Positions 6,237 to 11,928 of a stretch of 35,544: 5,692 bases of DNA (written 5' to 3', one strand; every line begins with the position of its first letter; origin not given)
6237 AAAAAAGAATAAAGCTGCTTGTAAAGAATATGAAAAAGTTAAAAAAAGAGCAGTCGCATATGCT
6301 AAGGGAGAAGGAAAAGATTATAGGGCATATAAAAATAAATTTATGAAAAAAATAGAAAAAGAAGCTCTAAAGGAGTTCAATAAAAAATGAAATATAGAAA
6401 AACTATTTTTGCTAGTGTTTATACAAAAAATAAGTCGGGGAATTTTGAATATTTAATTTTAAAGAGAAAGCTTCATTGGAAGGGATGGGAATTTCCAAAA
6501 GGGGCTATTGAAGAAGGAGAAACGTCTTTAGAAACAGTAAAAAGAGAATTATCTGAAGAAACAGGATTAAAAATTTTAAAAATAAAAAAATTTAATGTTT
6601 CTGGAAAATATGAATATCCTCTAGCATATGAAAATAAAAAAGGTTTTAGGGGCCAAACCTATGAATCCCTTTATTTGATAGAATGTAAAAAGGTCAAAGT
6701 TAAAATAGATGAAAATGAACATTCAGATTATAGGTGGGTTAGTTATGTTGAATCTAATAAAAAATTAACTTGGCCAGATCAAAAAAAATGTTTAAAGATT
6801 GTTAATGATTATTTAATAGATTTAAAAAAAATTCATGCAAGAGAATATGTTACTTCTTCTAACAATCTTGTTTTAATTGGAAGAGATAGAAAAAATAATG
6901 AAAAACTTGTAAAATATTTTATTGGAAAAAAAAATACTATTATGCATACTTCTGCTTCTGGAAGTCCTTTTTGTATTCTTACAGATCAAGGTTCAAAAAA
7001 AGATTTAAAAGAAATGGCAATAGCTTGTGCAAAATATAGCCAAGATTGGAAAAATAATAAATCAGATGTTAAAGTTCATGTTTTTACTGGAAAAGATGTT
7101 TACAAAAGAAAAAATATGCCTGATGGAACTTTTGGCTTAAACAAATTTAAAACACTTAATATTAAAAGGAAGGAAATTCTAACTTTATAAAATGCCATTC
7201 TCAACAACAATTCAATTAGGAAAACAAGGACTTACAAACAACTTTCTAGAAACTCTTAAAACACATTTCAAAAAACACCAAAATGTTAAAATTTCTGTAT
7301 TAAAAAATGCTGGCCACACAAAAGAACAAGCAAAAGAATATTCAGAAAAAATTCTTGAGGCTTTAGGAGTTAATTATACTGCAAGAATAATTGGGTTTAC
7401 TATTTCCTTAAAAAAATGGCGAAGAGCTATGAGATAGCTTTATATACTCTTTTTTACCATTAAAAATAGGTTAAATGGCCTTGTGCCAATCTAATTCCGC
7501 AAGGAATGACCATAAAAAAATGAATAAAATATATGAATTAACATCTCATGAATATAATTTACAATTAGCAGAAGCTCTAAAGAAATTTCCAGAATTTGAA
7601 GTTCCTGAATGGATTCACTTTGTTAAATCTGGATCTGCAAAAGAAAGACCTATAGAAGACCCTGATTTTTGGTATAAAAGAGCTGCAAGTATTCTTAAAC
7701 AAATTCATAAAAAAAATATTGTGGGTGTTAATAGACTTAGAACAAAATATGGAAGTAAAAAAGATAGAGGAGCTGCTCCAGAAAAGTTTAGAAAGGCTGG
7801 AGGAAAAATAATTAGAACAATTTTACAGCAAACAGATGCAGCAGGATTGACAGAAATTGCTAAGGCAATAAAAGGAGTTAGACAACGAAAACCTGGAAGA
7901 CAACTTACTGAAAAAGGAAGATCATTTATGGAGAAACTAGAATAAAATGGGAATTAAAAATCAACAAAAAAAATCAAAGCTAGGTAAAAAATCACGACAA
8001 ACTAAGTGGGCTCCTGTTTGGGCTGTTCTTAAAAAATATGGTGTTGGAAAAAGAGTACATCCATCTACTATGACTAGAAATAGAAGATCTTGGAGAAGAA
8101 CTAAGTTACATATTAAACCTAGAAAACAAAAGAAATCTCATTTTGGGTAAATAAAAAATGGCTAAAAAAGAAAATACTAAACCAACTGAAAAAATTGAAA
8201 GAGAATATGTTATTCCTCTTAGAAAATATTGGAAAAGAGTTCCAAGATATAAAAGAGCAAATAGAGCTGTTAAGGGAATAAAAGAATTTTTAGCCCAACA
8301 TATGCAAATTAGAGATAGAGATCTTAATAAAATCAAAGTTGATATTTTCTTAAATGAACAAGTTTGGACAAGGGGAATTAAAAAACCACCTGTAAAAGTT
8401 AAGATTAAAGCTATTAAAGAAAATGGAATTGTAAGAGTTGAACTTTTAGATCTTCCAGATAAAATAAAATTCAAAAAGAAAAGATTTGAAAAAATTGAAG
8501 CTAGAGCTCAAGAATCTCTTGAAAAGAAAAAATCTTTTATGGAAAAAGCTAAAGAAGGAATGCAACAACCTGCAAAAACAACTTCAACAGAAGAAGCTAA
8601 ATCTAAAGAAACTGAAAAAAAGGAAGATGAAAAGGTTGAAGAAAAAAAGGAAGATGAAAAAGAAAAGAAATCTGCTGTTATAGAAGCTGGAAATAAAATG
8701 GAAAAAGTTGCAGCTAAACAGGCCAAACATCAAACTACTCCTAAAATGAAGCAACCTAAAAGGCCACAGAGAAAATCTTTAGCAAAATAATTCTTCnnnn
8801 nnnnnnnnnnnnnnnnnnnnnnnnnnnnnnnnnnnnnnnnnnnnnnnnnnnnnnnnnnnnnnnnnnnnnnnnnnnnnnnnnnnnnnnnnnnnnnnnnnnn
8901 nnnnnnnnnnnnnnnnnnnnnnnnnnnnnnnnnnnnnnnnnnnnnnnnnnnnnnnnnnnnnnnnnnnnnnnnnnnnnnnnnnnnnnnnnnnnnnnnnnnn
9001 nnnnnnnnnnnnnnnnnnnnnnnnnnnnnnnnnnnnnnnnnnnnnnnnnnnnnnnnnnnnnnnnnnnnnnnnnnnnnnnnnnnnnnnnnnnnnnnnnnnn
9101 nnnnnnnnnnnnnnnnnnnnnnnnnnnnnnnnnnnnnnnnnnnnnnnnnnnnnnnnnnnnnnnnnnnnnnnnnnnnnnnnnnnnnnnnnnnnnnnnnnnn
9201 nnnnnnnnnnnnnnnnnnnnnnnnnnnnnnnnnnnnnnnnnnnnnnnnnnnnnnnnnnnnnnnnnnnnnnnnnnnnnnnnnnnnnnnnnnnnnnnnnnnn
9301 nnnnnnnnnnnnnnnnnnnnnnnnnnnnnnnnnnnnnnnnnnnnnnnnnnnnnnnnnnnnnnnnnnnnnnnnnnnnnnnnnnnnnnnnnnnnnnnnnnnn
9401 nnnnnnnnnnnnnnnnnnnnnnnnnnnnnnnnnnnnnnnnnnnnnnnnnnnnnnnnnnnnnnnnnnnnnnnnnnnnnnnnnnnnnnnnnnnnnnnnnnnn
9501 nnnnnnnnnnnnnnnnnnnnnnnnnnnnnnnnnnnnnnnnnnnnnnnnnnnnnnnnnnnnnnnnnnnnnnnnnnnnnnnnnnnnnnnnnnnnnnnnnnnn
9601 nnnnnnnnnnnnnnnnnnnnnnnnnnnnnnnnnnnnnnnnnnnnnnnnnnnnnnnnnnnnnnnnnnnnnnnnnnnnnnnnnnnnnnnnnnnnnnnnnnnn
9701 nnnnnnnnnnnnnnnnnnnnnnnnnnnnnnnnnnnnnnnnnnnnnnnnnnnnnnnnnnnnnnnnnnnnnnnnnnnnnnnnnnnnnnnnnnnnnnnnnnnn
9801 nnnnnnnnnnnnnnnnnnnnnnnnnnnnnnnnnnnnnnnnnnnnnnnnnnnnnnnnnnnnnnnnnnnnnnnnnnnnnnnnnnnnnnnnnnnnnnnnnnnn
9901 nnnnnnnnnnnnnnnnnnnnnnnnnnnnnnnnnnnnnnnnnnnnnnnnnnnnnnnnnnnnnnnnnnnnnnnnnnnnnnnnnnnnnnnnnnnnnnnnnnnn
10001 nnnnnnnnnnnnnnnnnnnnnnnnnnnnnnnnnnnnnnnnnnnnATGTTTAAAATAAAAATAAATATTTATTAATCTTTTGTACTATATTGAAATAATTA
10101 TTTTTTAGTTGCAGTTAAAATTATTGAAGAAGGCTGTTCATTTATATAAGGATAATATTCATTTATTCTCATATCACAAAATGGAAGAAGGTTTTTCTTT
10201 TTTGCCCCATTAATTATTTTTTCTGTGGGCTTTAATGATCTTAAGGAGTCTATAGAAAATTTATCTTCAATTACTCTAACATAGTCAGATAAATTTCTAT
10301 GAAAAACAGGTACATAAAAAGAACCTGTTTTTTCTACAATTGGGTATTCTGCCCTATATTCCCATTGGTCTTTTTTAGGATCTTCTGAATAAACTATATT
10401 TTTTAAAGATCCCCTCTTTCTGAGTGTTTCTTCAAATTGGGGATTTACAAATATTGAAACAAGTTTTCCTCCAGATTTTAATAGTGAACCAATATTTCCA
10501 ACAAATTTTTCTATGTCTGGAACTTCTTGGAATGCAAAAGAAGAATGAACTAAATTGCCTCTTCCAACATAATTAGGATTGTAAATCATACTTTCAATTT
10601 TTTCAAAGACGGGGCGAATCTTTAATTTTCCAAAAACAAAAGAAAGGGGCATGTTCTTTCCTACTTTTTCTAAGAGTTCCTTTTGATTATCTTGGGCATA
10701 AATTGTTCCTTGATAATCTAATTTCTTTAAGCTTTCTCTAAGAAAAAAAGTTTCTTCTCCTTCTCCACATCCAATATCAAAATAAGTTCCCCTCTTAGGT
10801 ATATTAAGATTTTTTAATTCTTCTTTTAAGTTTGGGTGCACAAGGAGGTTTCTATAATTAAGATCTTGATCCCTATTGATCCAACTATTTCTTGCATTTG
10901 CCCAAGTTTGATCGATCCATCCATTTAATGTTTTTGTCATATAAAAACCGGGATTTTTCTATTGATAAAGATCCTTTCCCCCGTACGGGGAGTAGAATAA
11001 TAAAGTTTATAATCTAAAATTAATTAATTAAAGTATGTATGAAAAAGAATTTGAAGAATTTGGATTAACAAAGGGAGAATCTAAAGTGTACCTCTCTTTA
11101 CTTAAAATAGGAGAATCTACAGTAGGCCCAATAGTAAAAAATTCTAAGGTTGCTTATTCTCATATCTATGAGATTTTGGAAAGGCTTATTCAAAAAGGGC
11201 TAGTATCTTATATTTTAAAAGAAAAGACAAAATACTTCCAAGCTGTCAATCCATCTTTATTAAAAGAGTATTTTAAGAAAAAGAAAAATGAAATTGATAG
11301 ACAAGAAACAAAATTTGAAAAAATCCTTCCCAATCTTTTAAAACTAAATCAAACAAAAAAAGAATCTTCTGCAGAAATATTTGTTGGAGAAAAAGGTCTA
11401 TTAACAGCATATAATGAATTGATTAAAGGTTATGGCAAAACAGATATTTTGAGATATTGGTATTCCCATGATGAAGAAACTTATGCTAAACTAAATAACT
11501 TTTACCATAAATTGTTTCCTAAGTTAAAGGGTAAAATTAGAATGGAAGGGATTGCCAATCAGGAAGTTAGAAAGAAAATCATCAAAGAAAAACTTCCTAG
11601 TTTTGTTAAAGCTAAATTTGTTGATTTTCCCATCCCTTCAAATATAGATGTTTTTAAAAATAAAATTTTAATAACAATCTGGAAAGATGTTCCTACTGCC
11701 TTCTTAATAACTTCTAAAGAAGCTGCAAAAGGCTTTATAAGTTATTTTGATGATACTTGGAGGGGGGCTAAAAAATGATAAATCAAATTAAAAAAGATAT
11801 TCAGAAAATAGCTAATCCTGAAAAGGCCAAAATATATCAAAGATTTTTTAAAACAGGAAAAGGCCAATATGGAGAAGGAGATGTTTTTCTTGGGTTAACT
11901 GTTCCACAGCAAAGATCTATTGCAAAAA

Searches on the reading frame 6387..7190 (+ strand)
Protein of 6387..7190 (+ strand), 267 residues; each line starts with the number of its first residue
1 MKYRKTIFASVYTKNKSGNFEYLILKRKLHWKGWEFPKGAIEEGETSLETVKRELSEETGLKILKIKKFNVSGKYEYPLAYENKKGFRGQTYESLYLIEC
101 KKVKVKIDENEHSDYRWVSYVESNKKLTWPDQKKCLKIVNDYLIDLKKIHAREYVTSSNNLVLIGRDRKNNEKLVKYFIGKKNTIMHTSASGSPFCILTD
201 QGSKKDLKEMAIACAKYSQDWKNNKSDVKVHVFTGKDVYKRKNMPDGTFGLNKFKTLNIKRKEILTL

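Call 5: search_protein_families(library=pfam, proteins=[window:6387-7190:+], max_evalue=0.001)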
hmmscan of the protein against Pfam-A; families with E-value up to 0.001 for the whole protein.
window:6387-7190:+ (267 aa): 4 families
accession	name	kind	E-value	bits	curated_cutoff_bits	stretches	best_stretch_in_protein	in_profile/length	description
PF00293.34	NUDIX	-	6.2e-19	68.8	21.1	1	13-135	10-130/134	NUDIX domain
PF05670.18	NFACT-R_1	-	1e-16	61.9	29.8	1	153-251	4-110/112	NFACT protein RNA binding domain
PF18297.6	NFACT-R_2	-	1.5e-08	35.2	26.9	1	154-242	4-93/104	NFACT protein RNA binding domain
PF14815.12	NUDIX_4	-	0.00084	19.6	35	0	22-70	12-60/113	NUDIX domain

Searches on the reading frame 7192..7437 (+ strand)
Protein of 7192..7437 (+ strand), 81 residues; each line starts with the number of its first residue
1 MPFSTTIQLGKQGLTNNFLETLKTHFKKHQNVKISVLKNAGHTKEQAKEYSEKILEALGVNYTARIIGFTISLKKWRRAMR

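Call 6: search_protein_families(library=pfam, proteins=[window:7192-7437:+], max_evalue=0.001)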
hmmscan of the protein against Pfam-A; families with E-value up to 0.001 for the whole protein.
window:7192-7437:+ (81 aa): 1 family
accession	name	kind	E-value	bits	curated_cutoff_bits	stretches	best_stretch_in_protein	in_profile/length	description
PF01985.26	CRS1_YhbY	-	8e-10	39.3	27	1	5-65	18-75/84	CRS1 / YhbY (CRM) domain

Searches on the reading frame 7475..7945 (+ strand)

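Call 6: search_protein_families(library=pfam, proteins=[window:7475-7945:+], max_evalue=0.001)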
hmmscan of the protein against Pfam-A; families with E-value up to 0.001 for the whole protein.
window:7475-7945:+ (156 aa): 1 family
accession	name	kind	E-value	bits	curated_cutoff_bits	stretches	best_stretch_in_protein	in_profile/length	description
PF01090.25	Ribosomal_S19e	-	3.7e-37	127.5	29.4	1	19-155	2-130/137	Ribosomal protein S19e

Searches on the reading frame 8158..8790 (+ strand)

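Call 6: search_protein_families(library=pfam, proteins=[window:8158-8790:+], max_evalue=0.001)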
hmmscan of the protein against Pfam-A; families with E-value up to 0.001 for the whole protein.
window:8158-8790:+ (210 aa): 1 family
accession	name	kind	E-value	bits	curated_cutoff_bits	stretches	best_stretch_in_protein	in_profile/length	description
PF01198.24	Ribosomal_L31e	-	1.3e-12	48.2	25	1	12-84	2-69/82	Ribosomal protein L31e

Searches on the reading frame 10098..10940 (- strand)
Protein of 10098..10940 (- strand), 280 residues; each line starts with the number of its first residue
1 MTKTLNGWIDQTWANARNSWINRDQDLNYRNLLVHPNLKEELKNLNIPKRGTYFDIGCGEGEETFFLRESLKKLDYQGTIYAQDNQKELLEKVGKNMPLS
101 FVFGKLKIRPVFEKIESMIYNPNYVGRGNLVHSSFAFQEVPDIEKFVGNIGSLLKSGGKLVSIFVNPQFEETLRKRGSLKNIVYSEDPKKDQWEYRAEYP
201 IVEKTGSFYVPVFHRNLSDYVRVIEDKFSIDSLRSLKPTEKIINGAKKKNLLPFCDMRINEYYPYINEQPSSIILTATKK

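Call 6: search_protein_families(library=pfam, proteins=[window:10098-10940:-], max_evalue=0.001)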
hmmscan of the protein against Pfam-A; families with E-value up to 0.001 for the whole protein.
window:10098-10940:- (280 aa): 5 families
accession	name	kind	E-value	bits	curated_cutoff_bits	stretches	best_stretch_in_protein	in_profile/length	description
PF13847.12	Methyltransf_31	-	7.8e-08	32.6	27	1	51-189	5-133/145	Methyltransferase domain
PF08242.18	Methyltransf_12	-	1.5e-06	29.3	30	1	55-160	2-98/98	Methyltransferase domain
PF13489.12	Methyltransf_23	-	8.2e-06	26.1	27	1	47-197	20-136/164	Methyltransferase domain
PF08241.18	Methyltransf_11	-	9.5e-05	23.4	21.2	1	55-161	2-94/95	Methyltransferase domain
PF13649.12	Methyltransf_25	-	0.00056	21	27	0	55-158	3-97/97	Methyltransferase domain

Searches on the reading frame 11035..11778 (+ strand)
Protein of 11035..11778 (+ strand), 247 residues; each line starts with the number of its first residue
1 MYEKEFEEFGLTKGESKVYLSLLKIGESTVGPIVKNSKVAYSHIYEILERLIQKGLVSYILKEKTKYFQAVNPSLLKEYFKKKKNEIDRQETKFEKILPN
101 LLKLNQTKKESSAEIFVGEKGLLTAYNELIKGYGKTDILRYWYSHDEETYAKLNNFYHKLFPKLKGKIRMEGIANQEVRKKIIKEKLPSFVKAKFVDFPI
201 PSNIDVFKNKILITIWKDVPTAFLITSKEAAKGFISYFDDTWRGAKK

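Call 6: search_protein_families(library=pfam, proteins=[window:11035-11778:+], max_evalue=0.001)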
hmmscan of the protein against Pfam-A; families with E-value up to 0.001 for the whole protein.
window:11035-11778:+ (247 aa): 3 families
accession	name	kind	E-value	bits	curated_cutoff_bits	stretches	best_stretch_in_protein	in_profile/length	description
PF01978.25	TrmB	-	6.6e-16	58.4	25.6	1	7-73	2-67/68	Sugar-specific transcriptional regulator TrmB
PF08221.17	HTH_9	-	9.1e-05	22.9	23.4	1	16-60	16-60/62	RNA polymerase III subunit RPC82 helix-turn-helix domain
PF22194.2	F-93_WHD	-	0.00048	20.6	28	0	32-58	16-46/62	F-93, winged-helix domain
